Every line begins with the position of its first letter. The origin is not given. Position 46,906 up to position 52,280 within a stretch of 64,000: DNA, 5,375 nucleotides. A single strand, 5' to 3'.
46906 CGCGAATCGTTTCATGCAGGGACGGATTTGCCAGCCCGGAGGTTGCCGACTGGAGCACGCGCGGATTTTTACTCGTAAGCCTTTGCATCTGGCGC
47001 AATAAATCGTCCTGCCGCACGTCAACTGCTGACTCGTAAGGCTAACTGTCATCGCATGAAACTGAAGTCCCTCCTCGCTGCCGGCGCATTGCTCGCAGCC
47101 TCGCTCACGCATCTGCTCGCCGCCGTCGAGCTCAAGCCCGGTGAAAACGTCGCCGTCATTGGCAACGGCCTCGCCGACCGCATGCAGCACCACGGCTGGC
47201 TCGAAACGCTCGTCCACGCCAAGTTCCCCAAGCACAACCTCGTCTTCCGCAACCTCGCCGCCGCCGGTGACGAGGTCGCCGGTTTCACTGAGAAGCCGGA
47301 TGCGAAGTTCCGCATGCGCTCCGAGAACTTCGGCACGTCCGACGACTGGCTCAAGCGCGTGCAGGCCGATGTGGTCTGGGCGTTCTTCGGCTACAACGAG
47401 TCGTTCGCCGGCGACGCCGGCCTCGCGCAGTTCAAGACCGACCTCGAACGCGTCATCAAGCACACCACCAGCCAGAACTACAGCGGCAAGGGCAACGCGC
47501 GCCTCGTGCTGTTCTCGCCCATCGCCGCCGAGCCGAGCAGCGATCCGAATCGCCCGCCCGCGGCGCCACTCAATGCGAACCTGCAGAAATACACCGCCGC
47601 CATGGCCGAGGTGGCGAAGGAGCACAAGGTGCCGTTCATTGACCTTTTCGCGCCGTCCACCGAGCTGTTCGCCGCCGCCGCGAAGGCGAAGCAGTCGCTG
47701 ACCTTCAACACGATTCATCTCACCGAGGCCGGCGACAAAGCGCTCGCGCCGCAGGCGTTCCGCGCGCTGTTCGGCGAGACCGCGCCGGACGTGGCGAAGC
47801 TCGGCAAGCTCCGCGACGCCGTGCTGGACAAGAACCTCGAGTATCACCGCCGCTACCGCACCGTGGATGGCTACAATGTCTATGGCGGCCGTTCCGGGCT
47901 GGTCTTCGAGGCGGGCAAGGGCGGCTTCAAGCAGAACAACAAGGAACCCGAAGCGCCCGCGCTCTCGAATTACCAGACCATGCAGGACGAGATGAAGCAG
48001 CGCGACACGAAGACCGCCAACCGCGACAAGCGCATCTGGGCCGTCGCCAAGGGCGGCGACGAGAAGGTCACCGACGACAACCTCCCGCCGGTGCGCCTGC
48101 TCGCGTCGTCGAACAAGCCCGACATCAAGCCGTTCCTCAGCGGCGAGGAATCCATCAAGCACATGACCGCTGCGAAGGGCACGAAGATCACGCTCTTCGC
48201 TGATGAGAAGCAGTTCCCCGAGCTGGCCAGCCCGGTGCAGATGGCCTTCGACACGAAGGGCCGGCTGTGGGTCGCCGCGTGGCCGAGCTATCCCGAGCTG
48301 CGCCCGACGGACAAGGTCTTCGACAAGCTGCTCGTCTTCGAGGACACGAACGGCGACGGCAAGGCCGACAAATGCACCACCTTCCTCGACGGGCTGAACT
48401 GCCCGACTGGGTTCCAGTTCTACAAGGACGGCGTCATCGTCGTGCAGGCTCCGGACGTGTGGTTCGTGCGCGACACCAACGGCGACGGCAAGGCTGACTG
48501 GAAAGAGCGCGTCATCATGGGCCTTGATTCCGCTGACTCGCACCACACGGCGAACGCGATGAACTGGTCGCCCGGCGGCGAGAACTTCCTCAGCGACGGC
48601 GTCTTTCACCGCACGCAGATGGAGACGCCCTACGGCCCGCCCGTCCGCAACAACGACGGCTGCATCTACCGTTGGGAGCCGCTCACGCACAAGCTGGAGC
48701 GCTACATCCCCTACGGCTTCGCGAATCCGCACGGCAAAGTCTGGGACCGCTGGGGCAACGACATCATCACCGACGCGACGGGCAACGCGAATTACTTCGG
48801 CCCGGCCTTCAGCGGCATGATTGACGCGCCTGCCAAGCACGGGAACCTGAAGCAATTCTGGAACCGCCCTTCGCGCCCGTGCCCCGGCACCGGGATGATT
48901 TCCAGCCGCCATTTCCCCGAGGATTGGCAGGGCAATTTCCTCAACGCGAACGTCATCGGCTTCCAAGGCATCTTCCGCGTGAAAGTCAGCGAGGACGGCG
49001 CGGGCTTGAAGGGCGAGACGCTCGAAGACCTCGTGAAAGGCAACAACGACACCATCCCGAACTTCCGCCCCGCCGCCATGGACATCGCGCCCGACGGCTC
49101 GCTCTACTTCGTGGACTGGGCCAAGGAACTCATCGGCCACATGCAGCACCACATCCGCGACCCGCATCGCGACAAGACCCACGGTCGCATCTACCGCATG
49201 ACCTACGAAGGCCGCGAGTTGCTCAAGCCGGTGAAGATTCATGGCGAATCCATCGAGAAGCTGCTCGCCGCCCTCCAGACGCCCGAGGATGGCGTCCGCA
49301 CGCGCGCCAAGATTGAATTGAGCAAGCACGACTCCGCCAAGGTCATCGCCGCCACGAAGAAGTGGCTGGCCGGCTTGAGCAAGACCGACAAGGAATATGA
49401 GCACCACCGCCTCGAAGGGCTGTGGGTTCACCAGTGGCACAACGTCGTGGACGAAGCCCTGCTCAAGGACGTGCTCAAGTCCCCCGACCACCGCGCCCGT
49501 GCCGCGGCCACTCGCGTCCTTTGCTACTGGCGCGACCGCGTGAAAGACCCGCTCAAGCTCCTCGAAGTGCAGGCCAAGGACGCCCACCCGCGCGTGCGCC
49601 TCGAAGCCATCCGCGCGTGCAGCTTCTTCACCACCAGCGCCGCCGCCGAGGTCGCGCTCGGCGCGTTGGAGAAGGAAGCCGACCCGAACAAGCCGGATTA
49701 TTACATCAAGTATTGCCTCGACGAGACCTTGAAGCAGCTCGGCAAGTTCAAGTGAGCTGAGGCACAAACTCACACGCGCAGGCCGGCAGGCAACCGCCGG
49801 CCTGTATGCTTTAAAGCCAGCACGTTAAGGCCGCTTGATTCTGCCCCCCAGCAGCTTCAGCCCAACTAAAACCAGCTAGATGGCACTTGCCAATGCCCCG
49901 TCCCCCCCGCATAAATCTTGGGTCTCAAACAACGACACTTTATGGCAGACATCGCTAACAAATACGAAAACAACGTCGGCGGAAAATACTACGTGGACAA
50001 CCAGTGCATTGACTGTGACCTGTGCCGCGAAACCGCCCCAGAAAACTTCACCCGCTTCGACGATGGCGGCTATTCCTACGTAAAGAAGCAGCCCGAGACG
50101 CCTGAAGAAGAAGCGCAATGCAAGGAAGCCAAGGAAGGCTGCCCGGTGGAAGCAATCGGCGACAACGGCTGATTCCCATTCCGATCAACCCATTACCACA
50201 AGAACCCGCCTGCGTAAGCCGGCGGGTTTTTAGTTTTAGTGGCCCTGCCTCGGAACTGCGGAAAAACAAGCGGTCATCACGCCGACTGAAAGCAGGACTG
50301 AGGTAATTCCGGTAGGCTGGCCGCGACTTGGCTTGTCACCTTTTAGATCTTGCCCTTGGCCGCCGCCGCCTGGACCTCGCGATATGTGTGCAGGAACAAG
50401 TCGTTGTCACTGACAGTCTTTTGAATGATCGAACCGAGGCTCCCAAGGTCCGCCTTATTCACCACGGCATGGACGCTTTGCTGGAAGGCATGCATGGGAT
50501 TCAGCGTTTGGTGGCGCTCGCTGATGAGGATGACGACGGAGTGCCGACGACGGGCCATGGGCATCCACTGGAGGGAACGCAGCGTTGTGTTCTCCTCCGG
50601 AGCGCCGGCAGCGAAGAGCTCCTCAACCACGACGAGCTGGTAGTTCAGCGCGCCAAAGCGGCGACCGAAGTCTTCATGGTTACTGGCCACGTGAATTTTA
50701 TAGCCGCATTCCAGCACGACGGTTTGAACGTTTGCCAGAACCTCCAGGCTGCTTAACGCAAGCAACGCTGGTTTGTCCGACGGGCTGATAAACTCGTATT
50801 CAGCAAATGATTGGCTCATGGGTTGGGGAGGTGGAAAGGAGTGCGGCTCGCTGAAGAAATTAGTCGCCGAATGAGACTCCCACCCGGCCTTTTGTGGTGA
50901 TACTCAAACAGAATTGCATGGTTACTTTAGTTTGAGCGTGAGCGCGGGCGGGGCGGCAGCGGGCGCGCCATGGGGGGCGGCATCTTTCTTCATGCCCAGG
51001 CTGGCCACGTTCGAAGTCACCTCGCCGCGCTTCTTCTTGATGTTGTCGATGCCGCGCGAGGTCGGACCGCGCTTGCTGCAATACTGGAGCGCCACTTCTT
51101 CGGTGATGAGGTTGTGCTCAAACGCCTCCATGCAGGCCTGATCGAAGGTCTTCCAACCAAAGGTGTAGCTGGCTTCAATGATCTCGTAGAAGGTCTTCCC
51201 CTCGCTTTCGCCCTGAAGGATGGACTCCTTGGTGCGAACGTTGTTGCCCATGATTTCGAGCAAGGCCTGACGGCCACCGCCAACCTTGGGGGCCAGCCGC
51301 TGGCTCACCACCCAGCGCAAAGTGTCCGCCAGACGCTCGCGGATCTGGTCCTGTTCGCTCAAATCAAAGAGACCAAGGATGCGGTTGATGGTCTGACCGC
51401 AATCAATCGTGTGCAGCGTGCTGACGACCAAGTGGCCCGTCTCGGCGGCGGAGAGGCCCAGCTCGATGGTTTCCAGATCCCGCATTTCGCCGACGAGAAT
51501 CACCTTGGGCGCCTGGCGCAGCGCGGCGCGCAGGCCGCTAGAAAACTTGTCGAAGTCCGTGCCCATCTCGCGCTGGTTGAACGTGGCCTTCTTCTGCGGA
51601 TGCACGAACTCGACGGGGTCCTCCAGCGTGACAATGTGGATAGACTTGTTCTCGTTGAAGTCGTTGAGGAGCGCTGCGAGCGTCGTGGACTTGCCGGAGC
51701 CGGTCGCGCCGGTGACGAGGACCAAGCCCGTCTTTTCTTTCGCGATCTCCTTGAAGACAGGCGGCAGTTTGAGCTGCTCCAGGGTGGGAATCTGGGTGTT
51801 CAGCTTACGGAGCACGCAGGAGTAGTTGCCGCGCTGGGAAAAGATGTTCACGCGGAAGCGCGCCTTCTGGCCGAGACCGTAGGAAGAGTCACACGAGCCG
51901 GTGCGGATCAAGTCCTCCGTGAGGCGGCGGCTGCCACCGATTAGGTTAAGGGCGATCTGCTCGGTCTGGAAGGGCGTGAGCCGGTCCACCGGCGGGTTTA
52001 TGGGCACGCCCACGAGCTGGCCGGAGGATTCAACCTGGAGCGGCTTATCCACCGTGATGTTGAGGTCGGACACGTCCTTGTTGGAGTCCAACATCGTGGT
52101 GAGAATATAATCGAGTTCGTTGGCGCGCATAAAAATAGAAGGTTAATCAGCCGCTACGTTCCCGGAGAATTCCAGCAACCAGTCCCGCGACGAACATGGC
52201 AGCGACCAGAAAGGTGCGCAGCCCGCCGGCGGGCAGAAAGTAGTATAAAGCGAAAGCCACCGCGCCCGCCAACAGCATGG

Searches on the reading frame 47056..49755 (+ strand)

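Call 81: search_protein_families(library=pfam, proteins=[window:47056-49755:+], max_evalue=0.00001)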
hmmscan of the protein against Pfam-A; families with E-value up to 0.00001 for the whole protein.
window:47056-49755:+ (899 aa): 3 families
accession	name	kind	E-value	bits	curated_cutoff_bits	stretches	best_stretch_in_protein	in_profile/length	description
PF23500.1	DUF7133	-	9.6e-60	203.3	27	2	363-578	2-210/385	Domain of unknown function (DUF7133)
PF13472.12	Lipase_GDSL_2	-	3e-14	54.3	32.9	1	46-228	20-177/178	GDSL-like Lipase/Acylhydrolase family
PF13646.12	HEAT_2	-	2.9e-10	40.7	27.7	1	802-876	3-76/88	HEAT repeats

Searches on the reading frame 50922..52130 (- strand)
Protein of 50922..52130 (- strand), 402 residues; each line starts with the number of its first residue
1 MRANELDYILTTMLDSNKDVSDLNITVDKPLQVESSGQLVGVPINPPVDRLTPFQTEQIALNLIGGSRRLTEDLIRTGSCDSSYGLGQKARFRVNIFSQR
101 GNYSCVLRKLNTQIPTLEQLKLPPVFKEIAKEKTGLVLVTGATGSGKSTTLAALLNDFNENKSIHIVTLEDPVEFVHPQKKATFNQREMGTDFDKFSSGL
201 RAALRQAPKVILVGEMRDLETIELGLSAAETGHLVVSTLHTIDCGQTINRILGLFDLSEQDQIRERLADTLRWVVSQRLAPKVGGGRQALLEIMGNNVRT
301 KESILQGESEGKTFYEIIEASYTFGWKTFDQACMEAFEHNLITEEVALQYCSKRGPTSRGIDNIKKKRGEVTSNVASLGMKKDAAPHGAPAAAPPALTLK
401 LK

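Call 81: search_protein_families(library=pfam, proteins=[window:50922-52130:-], max_evalue=0.00001)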
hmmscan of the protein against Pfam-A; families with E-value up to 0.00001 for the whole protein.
window:50922-52130:- (402 aa): 1 family
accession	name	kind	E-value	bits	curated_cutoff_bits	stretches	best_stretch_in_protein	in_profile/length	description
PF00437.27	T2SSE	-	2e-42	145.6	24.9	1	89-283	91-281/370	Type II/IV secretion system protein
